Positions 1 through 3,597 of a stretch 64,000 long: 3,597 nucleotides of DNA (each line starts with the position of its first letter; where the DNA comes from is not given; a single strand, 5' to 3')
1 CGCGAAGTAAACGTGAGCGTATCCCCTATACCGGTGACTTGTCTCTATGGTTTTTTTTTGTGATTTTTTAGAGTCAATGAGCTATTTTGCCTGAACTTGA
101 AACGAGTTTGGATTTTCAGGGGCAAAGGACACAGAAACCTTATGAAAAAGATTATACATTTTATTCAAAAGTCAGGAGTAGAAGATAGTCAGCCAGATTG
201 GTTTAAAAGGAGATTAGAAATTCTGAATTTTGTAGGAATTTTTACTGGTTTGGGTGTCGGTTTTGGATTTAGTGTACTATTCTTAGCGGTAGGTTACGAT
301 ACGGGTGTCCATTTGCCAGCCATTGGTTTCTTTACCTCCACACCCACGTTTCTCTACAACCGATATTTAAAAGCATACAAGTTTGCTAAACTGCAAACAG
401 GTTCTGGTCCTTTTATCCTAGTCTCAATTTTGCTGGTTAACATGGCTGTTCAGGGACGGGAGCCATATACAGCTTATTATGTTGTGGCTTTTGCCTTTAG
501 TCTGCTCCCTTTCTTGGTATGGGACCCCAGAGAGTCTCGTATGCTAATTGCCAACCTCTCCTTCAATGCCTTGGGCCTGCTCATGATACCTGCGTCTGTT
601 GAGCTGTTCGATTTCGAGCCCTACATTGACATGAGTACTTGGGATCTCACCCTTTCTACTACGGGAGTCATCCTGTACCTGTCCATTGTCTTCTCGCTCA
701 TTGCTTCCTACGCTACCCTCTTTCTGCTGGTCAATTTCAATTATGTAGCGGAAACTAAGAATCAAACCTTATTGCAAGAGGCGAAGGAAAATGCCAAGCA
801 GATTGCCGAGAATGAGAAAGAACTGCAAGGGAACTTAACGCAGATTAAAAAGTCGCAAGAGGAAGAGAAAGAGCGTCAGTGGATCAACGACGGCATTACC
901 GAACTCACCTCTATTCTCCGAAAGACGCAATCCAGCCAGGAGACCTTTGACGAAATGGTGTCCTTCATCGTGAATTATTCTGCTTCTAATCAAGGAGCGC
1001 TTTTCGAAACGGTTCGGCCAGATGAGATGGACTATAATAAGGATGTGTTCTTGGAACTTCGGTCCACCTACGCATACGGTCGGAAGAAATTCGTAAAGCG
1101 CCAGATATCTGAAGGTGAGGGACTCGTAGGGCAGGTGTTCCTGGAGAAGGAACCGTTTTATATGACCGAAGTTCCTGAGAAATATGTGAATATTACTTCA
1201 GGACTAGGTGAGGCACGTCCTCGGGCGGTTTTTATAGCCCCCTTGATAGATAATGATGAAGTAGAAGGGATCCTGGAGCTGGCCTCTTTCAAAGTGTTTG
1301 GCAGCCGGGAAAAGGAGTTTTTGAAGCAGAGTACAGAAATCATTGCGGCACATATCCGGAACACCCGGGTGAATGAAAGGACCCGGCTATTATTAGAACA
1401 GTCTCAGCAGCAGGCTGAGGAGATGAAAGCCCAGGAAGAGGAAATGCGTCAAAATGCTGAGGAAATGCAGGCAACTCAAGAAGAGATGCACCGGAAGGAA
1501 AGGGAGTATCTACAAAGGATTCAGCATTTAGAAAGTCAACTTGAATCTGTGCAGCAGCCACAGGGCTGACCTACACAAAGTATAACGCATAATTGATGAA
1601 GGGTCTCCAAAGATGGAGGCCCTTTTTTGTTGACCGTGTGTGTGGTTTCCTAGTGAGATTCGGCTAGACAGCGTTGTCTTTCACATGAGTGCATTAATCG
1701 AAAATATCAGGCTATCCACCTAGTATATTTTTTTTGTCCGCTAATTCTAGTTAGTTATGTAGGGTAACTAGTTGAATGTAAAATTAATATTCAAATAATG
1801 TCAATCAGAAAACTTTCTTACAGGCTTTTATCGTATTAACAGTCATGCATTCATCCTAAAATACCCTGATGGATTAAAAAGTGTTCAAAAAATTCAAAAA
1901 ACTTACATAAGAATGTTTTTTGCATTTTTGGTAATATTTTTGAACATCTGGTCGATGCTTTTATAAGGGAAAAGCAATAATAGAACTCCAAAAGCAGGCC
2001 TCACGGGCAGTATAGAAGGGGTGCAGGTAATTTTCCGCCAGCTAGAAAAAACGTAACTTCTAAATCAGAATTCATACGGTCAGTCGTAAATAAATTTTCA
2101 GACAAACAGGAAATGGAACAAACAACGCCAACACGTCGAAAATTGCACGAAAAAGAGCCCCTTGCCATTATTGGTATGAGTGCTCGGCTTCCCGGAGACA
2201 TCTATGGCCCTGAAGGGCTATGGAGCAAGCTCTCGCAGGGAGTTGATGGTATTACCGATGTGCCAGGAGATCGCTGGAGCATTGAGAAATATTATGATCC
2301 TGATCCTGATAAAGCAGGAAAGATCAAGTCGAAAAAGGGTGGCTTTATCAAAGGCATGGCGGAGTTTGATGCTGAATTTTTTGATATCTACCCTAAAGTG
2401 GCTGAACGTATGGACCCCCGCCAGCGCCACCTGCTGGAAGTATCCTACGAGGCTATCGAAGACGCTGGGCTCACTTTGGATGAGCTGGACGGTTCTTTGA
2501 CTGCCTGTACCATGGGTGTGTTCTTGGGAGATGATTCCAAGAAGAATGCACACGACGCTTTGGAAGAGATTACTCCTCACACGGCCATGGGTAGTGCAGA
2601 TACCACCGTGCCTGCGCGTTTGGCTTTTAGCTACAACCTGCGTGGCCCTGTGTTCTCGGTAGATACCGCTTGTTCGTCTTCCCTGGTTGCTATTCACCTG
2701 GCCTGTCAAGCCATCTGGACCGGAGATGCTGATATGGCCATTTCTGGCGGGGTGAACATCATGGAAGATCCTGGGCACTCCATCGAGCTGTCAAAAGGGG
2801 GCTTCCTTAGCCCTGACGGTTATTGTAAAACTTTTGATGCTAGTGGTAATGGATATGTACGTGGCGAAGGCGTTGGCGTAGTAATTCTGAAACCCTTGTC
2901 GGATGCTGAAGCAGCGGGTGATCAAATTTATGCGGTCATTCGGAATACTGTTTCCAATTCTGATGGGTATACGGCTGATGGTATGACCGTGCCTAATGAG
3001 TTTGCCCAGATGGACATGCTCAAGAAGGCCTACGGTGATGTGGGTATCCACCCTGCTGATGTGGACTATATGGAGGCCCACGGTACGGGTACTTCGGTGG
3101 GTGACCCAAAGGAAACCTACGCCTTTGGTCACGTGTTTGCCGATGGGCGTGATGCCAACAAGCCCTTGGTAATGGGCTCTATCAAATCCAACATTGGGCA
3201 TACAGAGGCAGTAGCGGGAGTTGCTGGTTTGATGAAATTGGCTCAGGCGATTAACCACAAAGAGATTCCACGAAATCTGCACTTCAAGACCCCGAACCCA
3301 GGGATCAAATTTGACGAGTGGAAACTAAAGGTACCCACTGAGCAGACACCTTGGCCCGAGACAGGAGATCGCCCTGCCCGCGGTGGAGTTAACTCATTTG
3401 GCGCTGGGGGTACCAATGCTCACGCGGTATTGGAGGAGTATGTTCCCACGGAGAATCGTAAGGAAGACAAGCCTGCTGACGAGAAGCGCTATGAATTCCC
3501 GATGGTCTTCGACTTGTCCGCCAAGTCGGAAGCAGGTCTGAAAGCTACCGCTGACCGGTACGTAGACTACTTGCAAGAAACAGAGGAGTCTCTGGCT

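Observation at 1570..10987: Stand-alone FAS/MAS-like fully reducing type I PKS with its own PPTase and a coupled lipoprotein in a Bacteroidota genome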

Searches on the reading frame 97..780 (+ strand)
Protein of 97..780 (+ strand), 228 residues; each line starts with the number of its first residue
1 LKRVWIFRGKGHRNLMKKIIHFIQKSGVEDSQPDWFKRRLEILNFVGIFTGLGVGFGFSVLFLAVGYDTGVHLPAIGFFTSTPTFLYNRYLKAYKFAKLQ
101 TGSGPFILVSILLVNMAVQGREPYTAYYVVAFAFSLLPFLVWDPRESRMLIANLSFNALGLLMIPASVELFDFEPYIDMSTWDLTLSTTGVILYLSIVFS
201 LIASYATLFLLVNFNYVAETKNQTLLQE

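Call 61: search_protein_families(library=pfam, proteins=[window:97-780:+], max_evalue=5)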
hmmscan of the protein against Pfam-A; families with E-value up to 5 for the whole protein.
window:97-780:+ (228 aa): 2 families
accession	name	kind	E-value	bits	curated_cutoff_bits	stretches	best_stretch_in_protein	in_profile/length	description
PF13067.11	DUF3930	-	0.056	13.7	25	1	108-135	24-50/51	Protein of unknown function (DUF3930)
PF21081.2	Methyltrans_Mon_3rd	-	0.14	12.5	20.7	1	169-215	61-107/125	Virus-capping methyltransferase, C-terminal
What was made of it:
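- Closest known: Metazoan fatty acid synthase. Different: No pseudo-methyltransferase was detected (call 61).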

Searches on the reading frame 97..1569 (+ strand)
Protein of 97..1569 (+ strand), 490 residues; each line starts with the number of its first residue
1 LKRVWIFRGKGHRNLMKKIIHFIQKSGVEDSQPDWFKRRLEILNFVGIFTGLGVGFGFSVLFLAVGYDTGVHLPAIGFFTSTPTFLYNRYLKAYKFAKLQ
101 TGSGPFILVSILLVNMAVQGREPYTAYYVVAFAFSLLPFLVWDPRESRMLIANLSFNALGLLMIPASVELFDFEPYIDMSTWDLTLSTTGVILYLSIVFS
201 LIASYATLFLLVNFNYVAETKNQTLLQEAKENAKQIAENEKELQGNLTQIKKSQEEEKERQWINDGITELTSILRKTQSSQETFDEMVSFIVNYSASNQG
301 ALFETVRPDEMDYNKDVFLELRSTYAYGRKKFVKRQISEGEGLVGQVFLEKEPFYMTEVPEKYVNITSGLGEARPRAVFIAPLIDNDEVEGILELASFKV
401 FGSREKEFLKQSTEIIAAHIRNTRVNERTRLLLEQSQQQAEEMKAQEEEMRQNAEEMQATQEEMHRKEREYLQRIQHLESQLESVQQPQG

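Call 3: search_protein_families(library=pfam, proteins=[window:97-1569:+], max_evalue=0.01)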
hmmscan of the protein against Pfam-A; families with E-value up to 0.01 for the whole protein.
window:97-1569:+ (490 aa): 2 families
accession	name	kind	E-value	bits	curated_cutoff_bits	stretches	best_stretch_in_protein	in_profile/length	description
PF13185.12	GAF_2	-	5.8e-10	40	28.6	1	278-420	2-135/136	GAF domain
PF01590.32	GAF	-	2.2e-06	28.6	22.4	1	282-420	4-133/133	GAF domain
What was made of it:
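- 142..1569 (+): Membrane GAF-domain protein (475 aa as annotated; the ORF from TTG at 97 gives 490 aa). It has an N-terminal multi-helix membrane domain, a long helix, a GAF domain and a C-terminal coiled coil, with no enzymatic output domain. It is the conserved partner of this PKS family. Pfam GAF_2 at 5.8e-10 (call 3).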

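Call 6: search_protein_families(library=ncbifam, proteins=[window:97-1569:+], max_evalue=0.01)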
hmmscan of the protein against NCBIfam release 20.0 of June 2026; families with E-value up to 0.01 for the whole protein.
window:97-1569:+ (490 aa): 0 families

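Call 36: search_solved_structures(query=window:97-1566:+, max_evalue=0.1)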
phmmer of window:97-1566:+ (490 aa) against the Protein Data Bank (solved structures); distinct sequences matched with E-value up to 0.1: 1.
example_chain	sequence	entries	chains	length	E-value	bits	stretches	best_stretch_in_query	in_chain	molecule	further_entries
3trc_A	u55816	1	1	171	0.032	16.1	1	321-424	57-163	Phosphoenolpyruvate-protein phosphotransferase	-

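Call 49: find_homologous_proteins(query=window:97-1566:+, max_evalue=0.00001)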
Query window:97-1566:+ (490 aa): 3734 proteins with E <= 0.00001 among 8000 candidates; the best 120 are listed.
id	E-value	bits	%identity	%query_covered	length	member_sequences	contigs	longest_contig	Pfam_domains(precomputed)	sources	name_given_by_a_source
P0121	0.0e+0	1040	100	97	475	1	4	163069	PF13185.13,PF01590.33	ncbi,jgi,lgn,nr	ncbi:MAG TPA: hypothetical protein DCE41_20925 [Cytophagales bacterium]|nr:hypothetical protein [Cyt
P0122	1.1e-113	398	44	96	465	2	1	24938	PF13185.13,PF01590.33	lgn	-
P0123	6.7e-102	360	44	90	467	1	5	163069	PF13185.13,PF01590.33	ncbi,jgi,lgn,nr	ncbi:MAG TPA: hypothetical protein DCE41_20930 [Cytophagales bacterium]|nr:hypothetical protein [Cyt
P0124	1.0e-94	336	40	94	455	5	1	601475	PF13185.13,PF01590.33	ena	-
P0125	8.8e-93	330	40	95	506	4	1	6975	PF13185.13,PF01590.33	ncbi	ncbi:MAG: GAF domain-containing protein [Bacteroidota bacterium]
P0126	1.0e-92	329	39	97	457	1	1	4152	PF13185.13,PF01590.33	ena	-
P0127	1.2e-92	329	39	97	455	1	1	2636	PF13185.13,PF01590.33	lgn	-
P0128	8.9e-92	326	41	90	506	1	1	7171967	PF13185.13,PF01590.33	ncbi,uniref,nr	ncbi:GAF domain-containing protein [Tunicatimonas pelagia]|uniref:GAF domain-containing protein n=1 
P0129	1.6e-90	322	41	91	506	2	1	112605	PF13185.13,PF01590.33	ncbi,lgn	ncbi:MAG: GAF domain-containing protein [Bacteroidota bacterium]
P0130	1.3e-88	316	39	96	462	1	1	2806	PF13185.13,PF01590.33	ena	-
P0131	1.4e-88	316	38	93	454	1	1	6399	PF13185.13,PF01590.33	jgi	jgi:GAF domain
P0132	3.8e-88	314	40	95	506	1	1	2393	PF13185.13,PF01590.33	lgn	-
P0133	5.8e-88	314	39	94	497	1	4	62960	PF13185.13,PF01590.33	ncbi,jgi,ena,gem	-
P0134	1.5e-86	309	39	91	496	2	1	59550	PF13185.13,PF01590.33,PF13175.13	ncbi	ncbi:MAG: GAF domain-containing protein [Cyclobacteriaceae bacterium]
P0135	4.2e-86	308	39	95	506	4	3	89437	PF13185.13,PF01590.33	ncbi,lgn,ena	ncbi:MAG: GAF domain-containing protein, partial [Bacteroidota bacterium]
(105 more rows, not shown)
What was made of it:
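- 142..1569 (+): A 100% match to DCE41_20925 (call 49).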

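Call 50: find_encoding_contigs(protein=P0121, flank=10000, max_places=3)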
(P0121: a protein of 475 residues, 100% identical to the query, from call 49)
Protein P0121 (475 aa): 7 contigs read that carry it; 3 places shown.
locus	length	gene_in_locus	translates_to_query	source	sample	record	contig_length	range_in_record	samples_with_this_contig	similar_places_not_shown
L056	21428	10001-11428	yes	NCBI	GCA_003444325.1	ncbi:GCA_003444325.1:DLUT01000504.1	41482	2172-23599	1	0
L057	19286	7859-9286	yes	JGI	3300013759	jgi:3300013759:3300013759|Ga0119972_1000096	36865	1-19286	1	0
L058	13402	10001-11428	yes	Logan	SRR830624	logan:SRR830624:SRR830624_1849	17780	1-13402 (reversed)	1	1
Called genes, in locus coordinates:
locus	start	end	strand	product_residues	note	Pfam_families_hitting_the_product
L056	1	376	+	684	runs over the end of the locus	PF02897:Peptidase_S9_N, PF00326:Peptidase_S9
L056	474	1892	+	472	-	-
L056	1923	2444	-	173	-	PF00499:Oxidored_q3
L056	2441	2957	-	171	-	PF14697:Fer4_21 (faint), PF13237:Fer4_10 (weak), PF00037:Fer4 (faint), PF12838:Fer4_7, PF13484:Fer4_16 (weak)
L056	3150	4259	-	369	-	PF00146:NADHdh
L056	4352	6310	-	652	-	PF00512:HisKA, PF02518:HATPase_c, PF00072:Response_reg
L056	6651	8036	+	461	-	PF13185:GAF_2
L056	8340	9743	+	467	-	PF01590:GAF, PF13185:GAF_2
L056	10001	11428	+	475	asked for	PF01590:GAF (weak), PF13185:GAF_2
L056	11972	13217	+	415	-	PF00109:ketoacyl-synt, PF00108:Thiolase_N, PF02801:Ketoacyl-synt_C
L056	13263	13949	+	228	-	PF16197:KAsynt_C_assoc, PF22621:CurL-like_PKS_C, PF22336:RhiE-like_linker, PF00698:Acyl_transf_1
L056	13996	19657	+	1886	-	PF00698:Acyl_transf_1, PF21089:PKS_DH_N, PF14765:PS-DH, PF08240:ADH_N, PF00107:ADH_zinc_N, PF13602:ADH_zinc_N_2, PF00106:adh_short, PF08659:KR, +4 more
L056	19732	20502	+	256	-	PF01648:ACPS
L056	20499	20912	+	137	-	-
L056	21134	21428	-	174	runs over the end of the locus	PF02525:Flavodoxin_2, PF03358:FMN_red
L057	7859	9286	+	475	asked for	PF01590:GAF (weak), PF13185:GAF_2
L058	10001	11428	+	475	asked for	PF01590:GAF (weak), PF13185:GAF_2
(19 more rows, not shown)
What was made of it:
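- Closest known: Orphan Cytophagales 'type I PKS' family. Different: The GAF gene is upstream, and triplicated on the contig, instead of downstream (call 50).
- Some assemblies of the same locus show the gene split into three ORFs (L056, call 50).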

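Call 67: predict_structure(alignment_id=A4)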
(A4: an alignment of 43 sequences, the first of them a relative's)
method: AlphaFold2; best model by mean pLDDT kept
length: 475 residues; sequences in the alignment: 43
mean_pLDDT: 89.5   pTM: 0.60
mean pLDDT of the five models: 89.5, 88.8, 88.6, 87.5, 87.4
residues with pLDDT >= 90: 325; 70-90: 116; 50-70: 31; < 50: 3
segments of 3 or more residues with pLDDT < 50: 473-475
pLDDT, mean of each block of 10 residues (from residue 1): 91 95 94 92 90 86 90 93 95 91 77 93 95 97 94 78 68 83 92 92 94 97 96 96 97 96 87 96 95 74 93 82 90 96 82 68 96 96 95 97 94 92 94 93 89 84 74 49
secondary structure, 60 per line:
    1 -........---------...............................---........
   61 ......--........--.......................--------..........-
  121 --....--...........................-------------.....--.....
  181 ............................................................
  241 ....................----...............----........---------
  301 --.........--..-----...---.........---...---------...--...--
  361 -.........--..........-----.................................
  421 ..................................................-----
elements in order: H2-9 H19-49 H53-66 H69-76 H79-101 H110-119 H123-126 H129-155 H169-173 H176-260 H265-279 E284-291 E303-311 E321-323 H327-335 E339-341 E351-353 E356-358 E362-370 E373-382 H388-470

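Call 70: fold_search(model_id=the predicted structure, library=pdb)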
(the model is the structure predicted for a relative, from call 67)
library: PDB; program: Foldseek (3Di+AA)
matches with E <= 10: 809; with E <= 0.001: 168
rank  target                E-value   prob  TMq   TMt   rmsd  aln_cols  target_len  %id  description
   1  4g3v_A                1.7e-07  1.00  0.27  0.70   4.3       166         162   20  Crystal structure of A. Aeolicus nlh2 gaf domain in an inactive state (released 2013-05-29)
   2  3trc                  5.6e-07  1.00  0.29  0.77   4.1       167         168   20  Structure of the GAF domain from a phosphoenolpyruvate-protein phosphotransferase (ptsP) from Coxiella burnetii (released 2011-09-28)
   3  3lfv_A                2.8e-06  1.00  0.29  0.35   4.7       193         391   14  crystal structure of unliganded PDE5A GAF domain (released 2010-09-22)
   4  3ci6_B                3.6e-06  1.00  0.28  0.75   4.0       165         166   16  Crystal structure of the GAF domain from Acinetobacter phosphoenolpyruvate-protein phosphotransferase (released 2008-05-13)
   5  1f5m_A                4.0e-06  1.00  0.28  0.69   3.2       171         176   15  STRUCTURE OF THE GAF DOMAIN (released 2000-11-10)
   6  6oei                  4.0e-06  1.00  0.35  0.63   6.2       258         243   13  Yeast Spc42 N-terminal coiled-coil fused to PDB: 3K2N (released 2019-04-24)
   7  3e0y_A                4.2e-06  1.00  0.24  0.69   4.5       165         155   14  The crystal structure of a conserved domain from a protein of Geobacter sulfurreducens PCA (released 2008-09-30)
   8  3rfb_B                4.9e-06  1.00  0.26  0.68   4.6       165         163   18  Structure of fRMsr (released 2012-04-11)
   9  9cxh_B                5.2e-06  1.00  0.29  0.18   5.9       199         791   11  Structure of PDE6C in complex with the rod inhibitory p gamma subunit in the presence of cGMP (released 2024-12-18)
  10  3ci6_A                6.1e-06  1.00  0.28  0.80   3.2       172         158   14  Crystal structure of the GAF domain from Acinetobacter phosphoenolpyruvate-protein phosphotransferase (released 2008-05-13)
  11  8ugs_B                9.7e-06  1.00  0.28  0.17   4.4       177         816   12  Cryo-EM structure of bovine phosphodiesterase 6 bound to cGMP (released 2024-01-17)
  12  8dgd_A                1.1e-05  1.00  0.26  0.66   5.5       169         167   13  Crystal Structure of GAF domain-containing protein, from Klebsiella pneumoniae (released 2023-03-01)
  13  9cxg_B                1.3e-05  1.00  0.29  0.19   4.3       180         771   10  Structure of PDE6C in complex with inhibitory cone p gamma in the presence of cGMP (released 2024-12-18)
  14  9cxi_A                1.3e-05  1.00  0.29  0.18   4.0       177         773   11  Structure of PDE6C in complex with the rod inhibitory p gamma subunit in the absence of added cGMP (released 2024-12-18)
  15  3ksf_A                1.4e-05  1.00  0.26  0.74   3.4       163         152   15  structure of fRMsr of Staphylococcus aureus (reduced form) (released 2010-05-26)
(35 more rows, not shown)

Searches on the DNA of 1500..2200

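Call 58: search_rna_families(source=window, start=1500, end=2200, threshold=evalue, max_evalue=1)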
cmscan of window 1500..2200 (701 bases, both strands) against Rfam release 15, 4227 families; matches with E-value up to 1: 3.
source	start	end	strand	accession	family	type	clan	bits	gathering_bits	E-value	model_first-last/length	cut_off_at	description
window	1574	1629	+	RF01859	Phe_leader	Cis-reg; leader;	-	20.7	55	0.74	1-125/125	no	Phenylalanine leader peptide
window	1597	1633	+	RF00489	ctRNA_p42d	Gene; antisense;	-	20.4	50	0.11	1-46/46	no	ctRNA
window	1885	1935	-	RF00697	mir-186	Gene; miRNA;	-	20.3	70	0.38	1-82/82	no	mir-186 microRNA precursor family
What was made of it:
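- Checked: It has no Rfam match (call 58).
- Tried and rejected: Rfam at E <= 1 gave only chance-level hits on the terminator (call 58).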

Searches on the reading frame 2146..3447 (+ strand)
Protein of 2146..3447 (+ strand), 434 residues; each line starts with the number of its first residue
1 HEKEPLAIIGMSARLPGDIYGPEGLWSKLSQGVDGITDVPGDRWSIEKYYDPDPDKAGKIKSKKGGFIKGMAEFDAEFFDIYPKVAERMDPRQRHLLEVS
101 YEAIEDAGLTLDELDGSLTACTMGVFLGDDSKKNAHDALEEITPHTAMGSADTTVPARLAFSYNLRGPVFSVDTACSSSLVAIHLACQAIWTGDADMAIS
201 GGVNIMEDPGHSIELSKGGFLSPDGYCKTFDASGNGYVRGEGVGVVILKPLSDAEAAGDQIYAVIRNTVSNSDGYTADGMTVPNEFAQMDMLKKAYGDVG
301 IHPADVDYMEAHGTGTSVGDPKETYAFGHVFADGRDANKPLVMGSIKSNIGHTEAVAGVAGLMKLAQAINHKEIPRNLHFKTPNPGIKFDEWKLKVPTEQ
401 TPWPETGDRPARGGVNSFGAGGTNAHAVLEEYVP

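Call 46: search_solved_structures(query=window:2146-3447:+, max_evalue=1e-60)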
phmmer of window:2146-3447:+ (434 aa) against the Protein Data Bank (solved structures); distinct sequences matched with E-value up to 1e-60: 74 (the best 60 are shown).
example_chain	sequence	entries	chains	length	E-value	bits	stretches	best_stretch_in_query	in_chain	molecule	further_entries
7zma_A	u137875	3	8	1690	1.3e-195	653.6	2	6-433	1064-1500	Putative polyketide synthase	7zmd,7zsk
4mz0_A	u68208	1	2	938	1.2e-132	446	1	2-431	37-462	CurL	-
7uwr_A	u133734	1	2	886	4.5e-116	391.4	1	4-431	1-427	Narbonolide/10-deoxymethynolide synthase PikA1, modules 1 and 2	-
9pat_A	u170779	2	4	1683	1.4e-109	370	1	2-431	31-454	6-deoxyerythronolide-B synthase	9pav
9pat_C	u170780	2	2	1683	1.4e-109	370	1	2-431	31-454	6-deoxyerythronolide-B synthase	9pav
9pc6_A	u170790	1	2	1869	1.7e-109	369.8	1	2-431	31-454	6-deoxyerythronolide-B synthase,RifR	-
7s6b_A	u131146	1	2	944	6.4e-108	364.6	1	3-431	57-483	Polyketide synthase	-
7m7j_B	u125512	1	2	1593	8.2e-108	364.2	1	2-431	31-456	EryAI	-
7m7i_B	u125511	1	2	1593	8.2e-108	364.2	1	2-431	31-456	EryAI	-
7m7f_B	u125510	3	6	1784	1e-107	363.9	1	2-431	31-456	EryAI,6-deoxyerythronolide-B synthase EryA3, modules 5 and 6 chimera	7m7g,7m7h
8tjn_B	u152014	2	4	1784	1e-107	363.9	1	2-431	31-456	EryAI,6-deoxyerythronolide-B synthase EryA3, modules 5 and 6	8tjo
7s6c_A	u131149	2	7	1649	2.4e-107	362.7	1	2-431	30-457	6-deoxyerythronolide-B synthase EryA2, modules 3 and 4, Lsd14 Polyketide synthase fusion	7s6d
5erb_A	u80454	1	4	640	1.9e-105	356.5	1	2-432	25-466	Polyketide synthase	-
5erf_A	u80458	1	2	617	2.3e-105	356.2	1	4-434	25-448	Polyketide synthase PksL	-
5eny_A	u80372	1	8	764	4e-105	355.4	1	4-434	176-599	Polyketide synthase PksL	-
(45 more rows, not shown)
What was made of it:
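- On Metazoan type I FAS: KS scores 268-282 bits to FAS against 446 to CurL and about 350-390 to DEBS, Pik and MAS (call 46).
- Closest known: Metazoan fatty acid synthase. Different: KS similarity is much lower (268-282 bits) than to bacterial cis-AT PKS (call 46).
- Closest known: cis-AT modular PKS modules such as CurL. Same: The closest single KS by sequence among solved structures (446 bits, call 46).
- By KS sequence it groups with secondary-metabolite cis-AT PKS (CurL, PikA, DEBS) rather than FAS (call 46).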
